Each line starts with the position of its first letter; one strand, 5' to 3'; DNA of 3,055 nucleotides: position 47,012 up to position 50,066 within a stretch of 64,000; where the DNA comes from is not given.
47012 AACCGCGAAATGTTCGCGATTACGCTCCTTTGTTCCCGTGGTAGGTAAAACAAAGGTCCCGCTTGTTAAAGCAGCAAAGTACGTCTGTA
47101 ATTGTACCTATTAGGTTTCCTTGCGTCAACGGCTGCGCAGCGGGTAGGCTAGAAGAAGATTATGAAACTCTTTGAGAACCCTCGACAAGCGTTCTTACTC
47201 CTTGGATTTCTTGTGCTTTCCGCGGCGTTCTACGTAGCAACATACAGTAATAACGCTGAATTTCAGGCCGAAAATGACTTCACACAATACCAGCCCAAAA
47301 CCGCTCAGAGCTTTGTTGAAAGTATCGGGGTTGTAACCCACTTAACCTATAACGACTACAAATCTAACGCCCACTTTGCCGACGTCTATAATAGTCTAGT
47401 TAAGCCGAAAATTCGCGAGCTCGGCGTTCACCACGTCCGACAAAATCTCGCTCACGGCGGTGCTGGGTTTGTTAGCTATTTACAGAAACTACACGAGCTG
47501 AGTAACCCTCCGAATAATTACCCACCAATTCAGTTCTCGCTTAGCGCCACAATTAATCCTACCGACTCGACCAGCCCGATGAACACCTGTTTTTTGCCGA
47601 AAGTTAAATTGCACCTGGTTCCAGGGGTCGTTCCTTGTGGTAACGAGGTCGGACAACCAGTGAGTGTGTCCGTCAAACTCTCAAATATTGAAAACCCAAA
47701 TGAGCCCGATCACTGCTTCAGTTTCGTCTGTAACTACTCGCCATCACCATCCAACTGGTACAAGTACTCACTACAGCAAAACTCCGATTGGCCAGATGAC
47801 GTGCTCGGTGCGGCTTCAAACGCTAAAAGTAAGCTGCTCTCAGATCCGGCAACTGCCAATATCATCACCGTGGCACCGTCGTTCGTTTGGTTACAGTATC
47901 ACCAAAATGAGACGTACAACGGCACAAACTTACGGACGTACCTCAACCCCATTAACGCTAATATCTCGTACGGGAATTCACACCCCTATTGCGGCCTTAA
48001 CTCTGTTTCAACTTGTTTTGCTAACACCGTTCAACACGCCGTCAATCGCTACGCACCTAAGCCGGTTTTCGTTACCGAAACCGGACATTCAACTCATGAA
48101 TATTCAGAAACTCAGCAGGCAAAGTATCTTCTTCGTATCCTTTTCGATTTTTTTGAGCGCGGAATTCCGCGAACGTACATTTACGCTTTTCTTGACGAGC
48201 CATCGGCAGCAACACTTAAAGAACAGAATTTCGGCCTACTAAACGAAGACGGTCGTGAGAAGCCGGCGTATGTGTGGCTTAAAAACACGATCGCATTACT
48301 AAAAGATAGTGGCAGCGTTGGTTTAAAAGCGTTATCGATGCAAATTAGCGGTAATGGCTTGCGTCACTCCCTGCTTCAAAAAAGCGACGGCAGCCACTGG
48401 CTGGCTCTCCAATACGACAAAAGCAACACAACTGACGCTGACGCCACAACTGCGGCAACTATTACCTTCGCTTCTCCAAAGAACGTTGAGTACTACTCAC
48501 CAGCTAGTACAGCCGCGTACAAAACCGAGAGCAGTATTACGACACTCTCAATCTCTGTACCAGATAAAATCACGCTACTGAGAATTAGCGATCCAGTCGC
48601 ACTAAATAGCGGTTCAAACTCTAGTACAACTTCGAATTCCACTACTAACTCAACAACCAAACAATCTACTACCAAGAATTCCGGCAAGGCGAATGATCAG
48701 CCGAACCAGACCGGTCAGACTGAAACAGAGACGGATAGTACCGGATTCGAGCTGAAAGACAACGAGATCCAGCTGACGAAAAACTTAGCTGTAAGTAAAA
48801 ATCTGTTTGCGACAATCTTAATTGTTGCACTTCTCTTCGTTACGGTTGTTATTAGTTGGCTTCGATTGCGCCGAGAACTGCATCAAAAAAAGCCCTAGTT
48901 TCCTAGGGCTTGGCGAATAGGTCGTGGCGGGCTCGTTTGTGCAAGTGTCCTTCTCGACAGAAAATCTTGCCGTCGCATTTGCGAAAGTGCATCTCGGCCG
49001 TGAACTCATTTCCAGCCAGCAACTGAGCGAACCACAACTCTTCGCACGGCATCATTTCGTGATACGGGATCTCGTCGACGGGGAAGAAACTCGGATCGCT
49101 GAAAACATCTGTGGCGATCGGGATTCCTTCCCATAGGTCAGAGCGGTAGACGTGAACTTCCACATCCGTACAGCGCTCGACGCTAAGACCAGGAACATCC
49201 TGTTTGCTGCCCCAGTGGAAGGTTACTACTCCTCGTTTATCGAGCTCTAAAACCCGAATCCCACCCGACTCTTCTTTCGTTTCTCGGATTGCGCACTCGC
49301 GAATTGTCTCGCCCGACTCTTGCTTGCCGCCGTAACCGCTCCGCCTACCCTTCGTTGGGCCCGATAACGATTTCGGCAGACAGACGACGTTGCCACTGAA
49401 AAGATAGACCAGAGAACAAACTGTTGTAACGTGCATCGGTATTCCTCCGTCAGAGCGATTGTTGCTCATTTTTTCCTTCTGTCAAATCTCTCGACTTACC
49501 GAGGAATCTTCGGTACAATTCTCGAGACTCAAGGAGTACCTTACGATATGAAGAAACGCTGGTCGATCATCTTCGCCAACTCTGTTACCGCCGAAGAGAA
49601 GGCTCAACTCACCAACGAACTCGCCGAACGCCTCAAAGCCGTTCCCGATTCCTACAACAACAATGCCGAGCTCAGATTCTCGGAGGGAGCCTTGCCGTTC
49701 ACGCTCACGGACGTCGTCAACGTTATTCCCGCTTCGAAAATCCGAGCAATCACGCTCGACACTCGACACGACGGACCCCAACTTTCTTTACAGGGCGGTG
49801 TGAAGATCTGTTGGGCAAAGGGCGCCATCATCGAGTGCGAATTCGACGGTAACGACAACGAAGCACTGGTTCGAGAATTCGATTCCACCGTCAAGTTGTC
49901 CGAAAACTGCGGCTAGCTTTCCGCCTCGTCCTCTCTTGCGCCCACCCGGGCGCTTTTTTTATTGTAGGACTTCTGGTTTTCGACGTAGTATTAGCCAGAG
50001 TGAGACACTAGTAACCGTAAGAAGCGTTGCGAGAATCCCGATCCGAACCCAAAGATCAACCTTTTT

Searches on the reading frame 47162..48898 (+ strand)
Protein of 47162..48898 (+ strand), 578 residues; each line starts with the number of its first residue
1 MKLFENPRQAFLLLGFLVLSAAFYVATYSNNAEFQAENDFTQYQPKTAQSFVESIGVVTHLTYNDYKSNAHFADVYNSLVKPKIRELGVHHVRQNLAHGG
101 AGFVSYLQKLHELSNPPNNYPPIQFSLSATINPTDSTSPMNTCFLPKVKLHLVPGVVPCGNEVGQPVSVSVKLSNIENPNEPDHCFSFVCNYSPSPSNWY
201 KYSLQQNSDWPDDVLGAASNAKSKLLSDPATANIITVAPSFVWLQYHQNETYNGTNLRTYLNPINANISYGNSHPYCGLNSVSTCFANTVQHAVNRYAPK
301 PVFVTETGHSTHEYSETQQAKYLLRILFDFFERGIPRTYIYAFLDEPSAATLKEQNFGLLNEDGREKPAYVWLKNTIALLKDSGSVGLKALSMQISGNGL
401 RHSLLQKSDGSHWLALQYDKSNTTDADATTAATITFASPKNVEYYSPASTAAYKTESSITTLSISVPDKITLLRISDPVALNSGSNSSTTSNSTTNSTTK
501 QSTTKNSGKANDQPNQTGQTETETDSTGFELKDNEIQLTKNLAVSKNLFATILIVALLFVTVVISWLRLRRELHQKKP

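Call 43: search_protein_families(library=pfam, max_evalue=5, proteins=[window:47162-48898:+])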
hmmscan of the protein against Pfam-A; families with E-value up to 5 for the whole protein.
window:47162-48898:+ (578 aa): 3 families
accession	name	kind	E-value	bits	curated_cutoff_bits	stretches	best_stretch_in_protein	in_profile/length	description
PF02009.21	RIFIN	-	0.27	11.6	32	1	444-572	182-312/327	Rifin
PF15102.11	TMEM154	-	1.7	8.9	30.3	1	487-571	19-92/153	TMEM154 protein family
PF20185.3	DUF6548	-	3.2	8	27.3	1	472-564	89-161/164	Family of unknown function (DUF6548)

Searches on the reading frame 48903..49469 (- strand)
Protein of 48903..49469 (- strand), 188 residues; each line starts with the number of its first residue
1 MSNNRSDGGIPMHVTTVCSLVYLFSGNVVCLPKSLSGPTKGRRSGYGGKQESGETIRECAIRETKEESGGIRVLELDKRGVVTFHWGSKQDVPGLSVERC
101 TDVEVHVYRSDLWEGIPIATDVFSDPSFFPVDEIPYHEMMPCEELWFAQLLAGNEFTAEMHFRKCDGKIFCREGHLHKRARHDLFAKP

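Call 10: search_protein_families(library=pfam, max_evalue=1, proteins=[window:48903-49469:-])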
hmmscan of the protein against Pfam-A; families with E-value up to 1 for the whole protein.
window:48903-49469:- (188 aa): 1 family
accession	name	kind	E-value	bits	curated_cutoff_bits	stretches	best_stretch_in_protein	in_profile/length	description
PF00293.34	NUDIX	-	3e-10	40.7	21.1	1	16-139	5-123/134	NUDIX domain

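Call 11: search_protein_families(library=ncbifam, max_evalue=1, proteins=[window:48903-49469:-])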
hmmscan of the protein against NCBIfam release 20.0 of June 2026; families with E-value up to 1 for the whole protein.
window:48903-49469:- (188 aa): 8 families
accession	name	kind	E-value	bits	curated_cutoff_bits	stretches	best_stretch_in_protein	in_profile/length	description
TIGR02705.1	nudix_YtkD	equivalog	0.00032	20.3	154.4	1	47-71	51-75/156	RNA deprotection pyrophosphohydrolase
TIGR00586.1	mutt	equivalog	0.009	16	97.9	1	47-73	38-63/129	8-oxo-dGTP diphosphatase MutT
NF003790.0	PRK05379.2-2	equivalog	0.02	14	403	1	13-73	216-274/354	bifunctional nicotinamide mononucleotide adenylyltransferase/ADP-ribose pyrophosphatase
NF006530.0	PRK08999.1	equivalog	0.037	13.1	245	1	47-84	39-75/315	Nudix family hydrolase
NF003788.0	PRK05379.1-5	equivalog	0.039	13.2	354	1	11-68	211-265/351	bifunctional nicotinamide-nucleotide adenylyltransferase/Nudix hydroxylase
NF012016.0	PRK15472.1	equivalog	0.051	13.3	95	1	15-71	5-61/141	nucleoside triphosphatase NudI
NF008044.0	PRK10776.1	equivalog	0.069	13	148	1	47-86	37-75/130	8-oxo-dGTP diphosphatase MutT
NF006961.0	PRK09438.1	equivalog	0.21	11.1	103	1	48-73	39-63/151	dihydroneopterin triphosphate diphosphatase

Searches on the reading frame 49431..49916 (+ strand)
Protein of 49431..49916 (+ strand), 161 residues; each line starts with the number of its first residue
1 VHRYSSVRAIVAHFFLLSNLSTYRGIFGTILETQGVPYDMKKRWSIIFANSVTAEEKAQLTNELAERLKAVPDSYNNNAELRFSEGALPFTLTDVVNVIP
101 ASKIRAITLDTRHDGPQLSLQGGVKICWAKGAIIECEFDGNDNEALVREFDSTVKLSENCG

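Call 43: search_protein_families(library=pfam, max_evalue=5, proteins=[window:49431-49916:+])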
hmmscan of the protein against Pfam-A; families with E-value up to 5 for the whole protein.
window:49431-49916:+ (161 aa): 2 families
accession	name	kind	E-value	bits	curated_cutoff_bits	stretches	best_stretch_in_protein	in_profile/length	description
PF21751.2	DACNV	-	0.11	13.2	27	1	45-123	17-96/98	Probable sensor domain DACNV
PF22094.2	CED4_WHD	-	0.12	13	26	1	42-73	20-51/95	CED4, winged-helix domain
